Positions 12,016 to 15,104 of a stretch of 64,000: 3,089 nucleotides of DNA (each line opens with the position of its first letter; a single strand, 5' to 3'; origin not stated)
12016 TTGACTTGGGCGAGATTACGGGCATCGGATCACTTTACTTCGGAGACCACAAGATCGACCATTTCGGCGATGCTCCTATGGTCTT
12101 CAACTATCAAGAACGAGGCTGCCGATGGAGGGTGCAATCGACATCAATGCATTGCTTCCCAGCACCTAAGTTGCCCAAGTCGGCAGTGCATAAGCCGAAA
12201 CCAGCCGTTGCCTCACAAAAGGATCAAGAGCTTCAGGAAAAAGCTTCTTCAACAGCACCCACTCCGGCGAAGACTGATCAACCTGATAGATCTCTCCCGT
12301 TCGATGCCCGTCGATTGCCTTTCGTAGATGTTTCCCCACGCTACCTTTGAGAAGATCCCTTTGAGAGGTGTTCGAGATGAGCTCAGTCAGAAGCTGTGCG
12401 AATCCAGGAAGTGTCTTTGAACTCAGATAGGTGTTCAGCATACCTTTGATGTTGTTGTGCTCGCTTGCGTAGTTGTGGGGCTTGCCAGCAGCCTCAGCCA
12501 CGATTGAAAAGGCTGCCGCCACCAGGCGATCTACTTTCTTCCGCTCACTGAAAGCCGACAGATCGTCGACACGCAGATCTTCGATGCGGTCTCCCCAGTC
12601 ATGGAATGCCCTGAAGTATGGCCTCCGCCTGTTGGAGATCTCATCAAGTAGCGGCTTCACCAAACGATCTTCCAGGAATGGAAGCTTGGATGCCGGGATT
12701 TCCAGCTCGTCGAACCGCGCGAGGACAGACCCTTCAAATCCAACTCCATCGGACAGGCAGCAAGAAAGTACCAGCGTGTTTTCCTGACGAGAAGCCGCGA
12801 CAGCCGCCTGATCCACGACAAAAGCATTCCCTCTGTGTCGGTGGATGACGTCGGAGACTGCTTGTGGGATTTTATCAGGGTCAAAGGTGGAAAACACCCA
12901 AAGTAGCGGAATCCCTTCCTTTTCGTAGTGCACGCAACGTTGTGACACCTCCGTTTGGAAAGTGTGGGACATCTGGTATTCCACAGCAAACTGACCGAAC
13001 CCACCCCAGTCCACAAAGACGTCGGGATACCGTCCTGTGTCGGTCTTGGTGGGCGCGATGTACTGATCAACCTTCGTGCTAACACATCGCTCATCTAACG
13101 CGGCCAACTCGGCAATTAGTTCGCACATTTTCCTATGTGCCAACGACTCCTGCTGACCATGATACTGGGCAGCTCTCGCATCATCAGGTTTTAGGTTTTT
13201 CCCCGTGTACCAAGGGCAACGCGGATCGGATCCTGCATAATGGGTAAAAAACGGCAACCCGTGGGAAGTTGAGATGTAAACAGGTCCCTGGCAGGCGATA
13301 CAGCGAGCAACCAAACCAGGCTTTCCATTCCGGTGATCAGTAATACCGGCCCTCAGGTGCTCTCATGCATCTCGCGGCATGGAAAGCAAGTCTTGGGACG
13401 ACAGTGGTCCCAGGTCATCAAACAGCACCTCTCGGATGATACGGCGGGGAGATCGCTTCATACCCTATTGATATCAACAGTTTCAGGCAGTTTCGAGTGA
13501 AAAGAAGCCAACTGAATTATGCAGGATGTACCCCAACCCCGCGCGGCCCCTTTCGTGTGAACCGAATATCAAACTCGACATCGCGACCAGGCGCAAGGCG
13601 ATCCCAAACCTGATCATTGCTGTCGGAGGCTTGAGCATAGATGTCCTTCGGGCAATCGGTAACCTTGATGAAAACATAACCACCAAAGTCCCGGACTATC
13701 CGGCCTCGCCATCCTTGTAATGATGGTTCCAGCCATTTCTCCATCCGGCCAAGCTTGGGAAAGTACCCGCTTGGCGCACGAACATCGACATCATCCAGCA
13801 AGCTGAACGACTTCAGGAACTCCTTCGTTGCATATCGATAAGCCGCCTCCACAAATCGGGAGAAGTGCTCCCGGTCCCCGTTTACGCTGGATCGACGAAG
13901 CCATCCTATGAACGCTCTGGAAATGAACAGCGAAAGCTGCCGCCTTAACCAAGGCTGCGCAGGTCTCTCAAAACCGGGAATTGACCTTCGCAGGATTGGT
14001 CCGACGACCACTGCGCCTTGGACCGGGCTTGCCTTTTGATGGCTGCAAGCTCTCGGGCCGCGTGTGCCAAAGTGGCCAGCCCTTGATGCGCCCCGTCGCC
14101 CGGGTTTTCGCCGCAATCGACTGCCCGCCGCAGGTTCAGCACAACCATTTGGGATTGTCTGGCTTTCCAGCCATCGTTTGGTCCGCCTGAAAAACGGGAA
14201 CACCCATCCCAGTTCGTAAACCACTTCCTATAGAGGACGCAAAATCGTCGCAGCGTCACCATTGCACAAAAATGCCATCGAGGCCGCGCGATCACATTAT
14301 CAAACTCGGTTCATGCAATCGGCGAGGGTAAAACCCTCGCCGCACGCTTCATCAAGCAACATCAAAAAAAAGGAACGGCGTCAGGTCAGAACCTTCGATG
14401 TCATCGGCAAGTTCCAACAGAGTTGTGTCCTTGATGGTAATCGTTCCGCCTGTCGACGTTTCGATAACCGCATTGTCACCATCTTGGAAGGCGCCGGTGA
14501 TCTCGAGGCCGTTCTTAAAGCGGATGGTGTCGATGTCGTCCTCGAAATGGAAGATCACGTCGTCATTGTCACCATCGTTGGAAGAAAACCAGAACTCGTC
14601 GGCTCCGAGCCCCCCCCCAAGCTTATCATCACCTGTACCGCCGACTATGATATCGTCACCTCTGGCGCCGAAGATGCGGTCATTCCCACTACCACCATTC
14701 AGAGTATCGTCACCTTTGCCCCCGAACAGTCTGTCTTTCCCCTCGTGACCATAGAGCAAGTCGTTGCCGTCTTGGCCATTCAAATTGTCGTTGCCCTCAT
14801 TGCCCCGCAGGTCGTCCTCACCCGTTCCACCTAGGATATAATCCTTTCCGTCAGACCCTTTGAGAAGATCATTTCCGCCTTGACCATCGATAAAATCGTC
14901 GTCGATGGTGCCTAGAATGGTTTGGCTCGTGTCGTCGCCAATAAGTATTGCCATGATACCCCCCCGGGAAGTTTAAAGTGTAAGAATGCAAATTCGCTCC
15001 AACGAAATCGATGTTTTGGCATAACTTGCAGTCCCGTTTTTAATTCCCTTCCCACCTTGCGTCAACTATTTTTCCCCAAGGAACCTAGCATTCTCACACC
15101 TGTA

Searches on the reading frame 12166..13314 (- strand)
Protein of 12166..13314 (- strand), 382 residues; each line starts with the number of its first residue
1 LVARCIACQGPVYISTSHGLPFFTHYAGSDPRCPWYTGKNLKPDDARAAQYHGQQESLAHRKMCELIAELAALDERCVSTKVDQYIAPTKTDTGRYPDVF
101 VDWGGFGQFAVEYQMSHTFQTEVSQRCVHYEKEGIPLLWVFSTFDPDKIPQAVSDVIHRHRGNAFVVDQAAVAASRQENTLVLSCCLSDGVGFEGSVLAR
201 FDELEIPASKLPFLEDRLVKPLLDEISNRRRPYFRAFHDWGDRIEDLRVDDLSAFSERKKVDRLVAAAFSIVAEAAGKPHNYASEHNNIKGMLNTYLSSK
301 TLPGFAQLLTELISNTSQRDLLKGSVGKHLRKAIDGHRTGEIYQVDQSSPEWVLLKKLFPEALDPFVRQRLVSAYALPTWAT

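Call 61: search_protein_families(library=pfam, proteins=[window:12166-13314:-], max_evalue=0.00001)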
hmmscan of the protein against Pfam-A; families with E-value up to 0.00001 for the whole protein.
window:12166-13314:- (382 aa): 1 family
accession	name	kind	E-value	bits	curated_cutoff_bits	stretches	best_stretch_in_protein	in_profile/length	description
PF06054.18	CoiA_nuc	-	1.1e-06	29.3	20.3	1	90-142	29-80/158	Competence protein CoiA, nuclease-like domain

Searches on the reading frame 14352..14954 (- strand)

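Call 61: search_protein_families(library=pfam, proteins=[window:14352-14954:-], max_evalue=0.00001)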
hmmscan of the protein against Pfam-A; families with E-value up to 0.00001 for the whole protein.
window:14352-14954:- (200 aa): 1 family
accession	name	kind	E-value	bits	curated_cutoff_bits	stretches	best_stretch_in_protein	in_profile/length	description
PF00353.25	HemolysinCabind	-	6.1e-21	74.5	23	2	51-85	2-36/36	RTX calcium-binding nonapeptide repeat (4 copies)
